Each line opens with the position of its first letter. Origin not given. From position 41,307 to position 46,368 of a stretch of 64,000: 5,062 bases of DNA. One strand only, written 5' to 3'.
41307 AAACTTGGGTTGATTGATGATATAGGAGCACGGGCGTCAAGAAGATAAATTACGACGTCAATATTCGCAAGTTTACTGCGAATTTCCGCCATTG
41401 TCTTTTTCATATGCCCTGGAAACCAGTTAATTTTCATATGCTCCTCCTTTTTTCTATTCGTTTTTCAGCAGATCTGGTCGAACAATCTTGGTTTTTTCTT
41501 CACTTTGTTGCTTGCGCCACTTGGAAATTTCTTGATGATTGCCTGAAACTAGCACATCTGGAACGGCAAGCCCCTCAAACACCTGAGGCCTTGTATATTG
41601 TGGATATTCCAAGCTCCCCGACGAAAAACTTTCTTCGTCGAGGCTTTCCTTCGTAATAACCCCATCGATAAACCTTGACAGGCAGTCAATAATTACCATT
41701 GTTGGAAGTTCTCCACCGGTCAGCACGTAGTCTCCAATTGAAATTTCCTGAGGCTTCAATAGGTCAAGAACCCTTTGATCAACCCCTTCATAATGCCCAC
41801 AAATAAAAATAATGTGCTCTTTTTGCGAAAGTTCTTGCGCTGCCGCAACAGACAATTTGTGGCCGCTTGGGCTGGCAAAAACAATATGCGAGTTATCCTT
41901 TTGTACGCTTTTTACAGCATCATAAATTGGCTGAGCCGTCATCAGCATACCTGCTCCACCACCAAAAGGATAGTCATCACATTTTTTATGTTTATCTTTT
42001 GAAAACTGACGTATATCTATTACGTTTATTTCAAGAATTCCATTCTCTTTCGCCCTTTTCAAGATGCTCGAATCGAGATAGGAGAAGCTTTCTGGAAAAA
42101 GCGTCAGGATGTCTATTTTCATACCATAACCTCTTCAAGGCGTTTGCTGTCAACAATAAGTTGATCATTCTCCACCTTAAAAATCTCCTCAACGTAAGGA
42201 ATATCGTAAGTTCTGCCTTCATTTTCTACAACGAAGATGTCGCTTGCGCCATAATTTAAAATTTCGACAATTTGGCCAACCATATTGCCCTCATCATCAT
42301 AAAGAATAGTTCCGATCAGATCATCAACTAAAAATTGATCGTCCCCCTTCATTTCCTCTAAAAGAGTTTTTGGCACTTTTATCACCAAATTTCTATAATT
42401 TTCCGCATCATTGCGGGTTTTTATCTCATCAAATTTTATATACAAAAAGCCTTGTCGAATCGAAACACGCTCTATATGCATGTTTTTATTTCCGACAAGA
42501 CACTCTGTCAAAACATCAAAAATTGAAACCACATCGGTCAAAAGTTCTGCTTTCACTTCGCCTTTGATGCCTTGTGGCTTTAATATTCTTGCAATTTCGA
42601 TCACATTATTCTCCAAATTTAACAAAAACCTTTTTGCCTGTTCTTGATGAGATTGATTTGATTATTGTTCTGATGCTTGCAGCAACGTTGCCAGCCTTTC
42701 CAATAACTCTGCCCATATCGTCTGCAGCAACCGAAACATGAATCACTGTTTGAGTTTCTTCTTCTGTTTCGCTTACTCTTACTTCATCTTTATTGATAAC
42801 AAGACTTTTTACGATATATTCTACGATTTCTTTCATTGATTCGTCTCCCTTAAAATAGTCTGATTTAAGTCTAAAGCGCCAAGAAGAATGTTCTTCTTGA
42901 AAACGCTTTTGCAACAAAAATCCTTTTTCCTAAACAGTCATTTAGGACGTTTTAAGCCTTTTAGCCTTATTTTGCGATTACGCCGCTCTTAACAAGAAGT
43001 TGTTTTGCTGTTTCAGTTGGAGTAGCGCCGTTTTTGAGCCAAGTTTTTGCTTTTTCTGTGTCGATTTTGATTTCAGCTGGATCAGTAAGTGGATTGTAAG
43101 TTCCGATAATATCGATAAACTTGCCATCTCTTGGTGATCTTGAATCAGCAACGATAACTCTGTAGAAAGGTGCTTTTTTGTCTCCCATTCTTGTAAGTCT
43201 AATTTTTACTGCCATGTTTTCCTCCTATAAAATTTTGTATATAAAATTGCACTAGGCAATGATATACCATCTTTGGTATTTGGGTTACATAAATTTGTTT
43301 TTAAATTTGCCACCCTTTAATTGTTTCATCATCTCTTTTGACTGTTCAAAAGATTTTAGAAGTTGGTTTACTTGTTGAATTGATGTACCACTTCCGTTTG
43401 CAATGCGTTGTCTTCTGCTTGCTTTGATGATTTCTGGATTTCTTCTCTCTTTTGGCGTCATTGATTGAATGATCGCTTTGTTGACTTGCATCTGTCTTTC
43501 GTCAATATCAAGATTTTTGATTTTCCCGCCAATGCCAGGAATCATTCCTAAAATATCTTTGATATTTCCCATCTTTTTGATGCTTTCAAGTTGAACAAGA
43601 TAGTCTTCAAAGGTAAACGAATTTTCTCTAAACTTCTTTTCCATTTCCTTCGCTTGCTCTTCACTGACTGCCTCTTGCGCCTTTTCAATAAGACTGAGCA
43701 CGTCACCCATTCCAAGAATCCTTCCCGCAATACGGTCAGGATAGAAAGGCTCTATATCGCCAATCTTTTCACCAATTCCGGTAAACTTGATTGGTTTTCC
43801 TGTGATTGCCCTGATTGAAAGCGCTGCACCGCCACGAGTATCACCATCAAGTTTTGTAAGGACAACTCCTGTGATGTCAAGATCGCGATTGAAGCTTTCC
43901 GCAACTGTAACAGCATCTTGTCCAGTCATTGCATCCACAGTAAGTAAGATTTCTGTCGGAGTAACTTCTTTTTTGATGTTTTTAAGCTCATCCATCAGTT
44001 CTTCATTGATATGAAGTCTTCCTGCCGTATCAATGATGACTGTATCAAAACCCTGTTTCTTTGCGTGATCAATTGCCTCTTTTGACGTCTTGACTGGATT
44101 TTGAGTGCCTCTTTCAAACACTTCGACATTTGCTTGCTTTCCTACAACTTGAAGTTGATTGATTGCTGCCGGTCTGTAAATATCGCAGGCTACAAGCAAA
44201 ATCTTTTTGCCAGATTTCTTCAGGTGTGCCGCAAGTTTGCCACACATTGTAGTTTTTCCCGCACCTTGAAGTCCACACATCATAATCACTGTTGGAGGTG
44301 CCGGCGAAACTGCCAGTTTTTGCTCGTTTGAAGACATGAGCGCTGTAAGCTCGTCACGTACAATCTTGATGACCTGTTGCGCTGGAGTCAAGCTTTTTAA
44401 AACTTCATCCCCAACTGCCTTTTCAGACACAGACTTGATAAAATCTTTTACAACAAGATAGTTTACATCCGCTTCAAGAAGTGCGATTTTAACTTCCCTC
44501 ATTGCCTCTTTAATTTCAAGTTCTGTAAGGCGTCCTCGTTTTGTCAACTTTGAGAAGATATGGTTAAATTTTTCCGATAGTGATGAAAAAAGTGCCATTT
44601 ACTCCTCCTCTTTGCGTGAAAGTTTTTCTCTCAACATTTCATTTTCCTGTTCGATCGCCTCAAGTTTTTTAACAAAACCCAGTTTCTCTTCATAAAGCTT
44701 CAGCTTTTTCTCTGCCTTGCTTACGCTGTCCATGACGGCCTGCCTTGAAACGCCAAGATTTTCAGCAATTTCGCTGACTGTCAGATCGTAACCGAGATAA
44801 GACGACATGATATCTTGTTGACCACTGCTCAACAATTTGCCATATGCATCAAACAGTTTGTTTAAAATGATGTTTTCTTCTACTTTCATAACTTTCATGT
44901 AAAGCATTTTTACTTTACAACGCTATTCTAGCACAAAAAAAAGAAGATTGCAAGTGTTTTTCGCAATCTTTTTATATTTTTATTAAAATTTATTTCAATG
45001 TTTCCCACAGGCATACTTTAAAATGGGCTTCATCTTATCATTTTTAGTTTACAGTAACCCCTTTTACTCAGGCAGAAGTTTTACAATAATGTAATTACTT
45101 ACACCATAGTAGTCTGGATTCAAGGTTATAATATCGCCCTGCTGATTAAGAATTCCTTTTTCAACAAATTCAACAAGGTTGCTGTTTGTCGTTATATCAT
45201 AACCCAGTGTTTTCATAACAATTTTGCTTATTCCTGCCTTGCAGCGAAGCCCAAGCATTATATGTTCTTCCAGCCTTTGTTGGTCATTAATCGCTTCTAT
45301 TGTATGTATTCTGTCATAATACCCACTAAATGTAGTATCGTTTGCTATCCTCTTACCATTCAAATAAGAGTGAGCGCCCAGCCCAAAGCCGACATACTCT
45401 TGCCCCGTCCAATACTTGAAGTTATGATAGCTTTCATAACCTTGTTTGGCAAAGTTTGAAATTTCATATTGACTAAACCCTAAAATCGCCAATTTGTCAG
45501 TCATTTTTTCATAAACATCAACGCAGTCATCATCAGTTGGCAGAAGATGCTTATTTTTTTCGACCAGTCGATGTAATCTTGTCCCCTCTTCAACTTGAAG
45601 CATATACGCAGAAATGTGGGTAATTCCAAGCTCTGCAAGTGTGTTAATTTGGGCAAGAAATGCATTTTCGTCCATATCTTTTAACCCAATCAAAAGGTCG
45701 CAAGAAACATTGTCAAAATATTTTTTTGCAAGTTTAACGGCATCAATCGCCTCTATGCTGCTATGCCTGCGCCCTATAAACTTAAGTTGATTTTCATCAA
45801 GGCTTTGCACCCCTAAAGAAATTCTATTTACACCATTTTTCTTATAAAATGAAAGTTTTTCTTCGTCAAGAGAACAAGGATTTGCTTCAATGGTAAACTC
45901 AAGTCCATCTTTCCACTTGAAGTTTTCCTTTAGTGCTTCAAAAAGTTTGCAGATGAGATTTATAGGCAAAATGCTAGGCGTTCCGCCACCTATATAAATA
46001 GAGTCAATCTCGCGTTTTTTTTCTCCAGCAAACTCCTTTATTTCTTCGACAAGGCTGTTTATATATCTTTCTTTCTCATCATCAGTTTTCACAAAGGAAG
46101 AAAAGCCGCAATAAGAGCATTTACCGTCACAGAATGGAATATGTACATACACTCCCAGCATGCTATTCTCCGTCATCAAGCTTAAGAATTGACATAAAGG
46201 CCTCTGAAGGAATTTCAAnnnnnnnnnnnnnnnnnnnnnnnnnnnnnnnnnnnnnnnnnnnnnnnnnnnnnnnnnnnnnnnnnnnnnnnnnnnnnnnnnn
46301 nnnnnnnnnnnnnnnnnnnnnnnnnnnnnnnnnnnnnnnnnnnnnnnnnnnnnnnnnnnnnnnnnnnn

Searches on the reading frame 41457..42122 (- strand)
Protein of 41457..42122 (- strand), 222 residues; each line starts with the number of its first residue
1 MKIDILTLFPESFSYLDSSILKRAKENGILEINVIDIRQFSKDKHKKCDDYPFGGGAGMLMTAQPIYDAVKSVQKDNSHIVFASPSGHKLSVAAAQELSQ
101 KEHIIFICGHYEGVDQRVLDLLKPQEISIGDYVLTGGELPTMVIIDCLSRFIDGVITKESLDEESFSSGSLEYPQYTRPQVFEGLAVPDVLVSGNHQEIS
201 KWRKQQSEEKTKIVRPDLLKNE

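Call 45: search_protein_families(library=pfam, proteins=[window:41457-42122:-], max_evalue=0.001)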
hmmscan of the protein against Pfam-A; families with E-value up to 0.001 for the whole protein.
window:41457-42122:- (222 aa): 1 family
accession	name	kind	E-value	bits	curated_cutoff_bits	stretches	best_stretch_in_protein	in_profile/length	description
PF01746.26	tRNA_m1G_MT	-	6e-63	212.6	27.3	1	22-216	2-195/195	tRNA (Guanine-1)-methyltransferase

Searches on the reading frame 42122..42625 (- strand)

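Call 45: search_protein_families(library=pfam, proteins=[window:42122-42625:-], max_evalue=0.001)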
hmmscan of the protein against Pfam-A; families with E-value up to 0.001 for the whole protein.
window:42122-42625:- (168 aa): 3 families
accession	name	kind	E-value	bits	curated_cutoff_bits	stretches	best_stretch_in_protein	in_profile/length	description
PF01782.24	RimM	-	5.5e-16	59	23.5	1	11-86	2-82/84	RimM N-terminal domain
PF24986.1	PRC_RimM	-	5.6e-09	36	27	1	101-150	2-52/69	RimM PRC barrel domain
PF05239.21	PRC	-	1.4e-05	25.4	21.2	1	96-161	2-74/78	PRC-barrel domain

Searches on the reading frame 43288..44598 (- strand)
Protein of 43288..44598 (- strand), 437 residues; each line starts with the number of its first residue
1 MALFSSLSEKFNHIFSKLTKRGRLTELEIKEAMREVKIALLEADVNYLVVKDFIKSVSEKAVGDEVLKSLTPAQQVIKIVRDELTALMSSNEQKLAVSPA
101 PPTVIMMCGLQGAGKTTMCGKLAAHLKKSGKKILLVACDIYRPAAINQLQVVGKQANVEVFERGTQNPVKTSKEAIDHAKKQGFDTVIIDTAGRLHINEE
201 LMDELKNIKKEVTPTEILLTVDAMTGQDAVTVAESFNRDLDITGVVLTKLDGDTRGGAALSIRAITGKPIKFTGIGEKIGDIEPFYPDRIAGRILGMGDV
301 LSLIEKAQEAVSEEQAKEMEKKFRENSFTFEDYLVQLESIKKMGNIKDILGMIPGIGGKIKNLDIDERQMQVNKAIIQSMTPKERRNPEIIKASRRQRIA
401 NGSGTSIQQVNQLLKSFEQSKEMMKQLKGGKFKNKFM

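Call 45: search_protein_families(library=pfam, proteins=[window:43288-44598:-], max_evalue=0.001)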
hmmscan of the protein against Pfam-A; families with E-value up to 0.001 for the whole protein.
window:43288-44598:- (437 aa): 17 families
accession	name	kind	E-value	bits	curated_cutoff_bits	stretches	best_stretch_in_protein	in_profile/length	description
PF00448.28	SRP54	-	5.3e-78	261.6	22.7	1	102-296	1-196/196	SRP54-type protein, GTPase domain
PF02978.25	SRP_SPB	-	3.3e-34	117.6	27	1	327-424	1-91/91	Signal peptide binding domain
PF02881.24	SRP54_N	-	2.1e-20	73.1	22.4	1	7-84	1-75/75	SRP54-type protein, helical bundle domain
PF06414.18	Zeta_toxin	-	1.6e-07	31.4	22.3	1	93-207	8-119/199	Zeta toxin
PF01656.29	CbiA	-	5.6e-07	30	25.4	1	112-255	9-88/125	CobQ/CobB/MinD/ParA nucleotide binding domain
PF13401.12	AAA_22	-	2.3e-05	25.1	27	1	103-215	6-116/130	AAA domain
PF13207.12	AAA_17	-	2.9e-05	24.8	27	1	109-219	2-107/136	AAA domain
PF13614.12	AAA_31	-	4e-05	24.1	27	1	112-203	12-99/177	AAA domain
PF07015.17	VirC1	-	5.5e-05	23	24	1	105-194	4-94/231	VirC1 protein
PF01583.26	APS_kinase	-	9.4e-05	22.9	21.1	0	103-144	3-44/152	Adenylylsulphate kinase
PF02492.25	cobW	-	0.00018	21.6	20.7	1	104-251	2-154/180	CobW/HypB/UreG, nucleotide-binding domain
PF10609.15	ParA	-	0.0002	21.3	27.1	1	104-171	6-70/246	NUBPL iron-transfer P-loop NTPase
PF03308.22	MeaB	-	0.00025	20.6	23.1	0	103-193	34-135/273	Methylmalonyl Co-A mutase-associated GTPase MeaB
PF13604.12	AAA_30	-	0.00033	20.9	27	0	103-194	19-99/191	AAA domain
PF13671.12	AAA_33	-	0.0004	21.1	27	1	104-190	1-76/143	AAA domain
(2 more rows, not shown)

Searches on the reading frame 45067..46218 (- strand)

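Call 45: search_protein_families(library=pfam, proteins=[window:45067-46218:-], max_evalue=0.001)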
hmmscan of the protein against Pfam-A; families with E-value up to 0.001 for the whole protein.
window:45067-46218:- (384 aa): 2 families
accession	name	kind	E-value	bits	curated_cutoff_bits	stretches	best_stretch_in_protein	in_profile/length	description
PF04055.27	Radical_SAM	-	8.1e-29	101.4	29.5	1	24-186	1-158/166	Radical SAM superfamily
PF06969.22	HemN_C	-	0.00088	19.7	24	0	312-332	3-23/67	HemN C-terminal domain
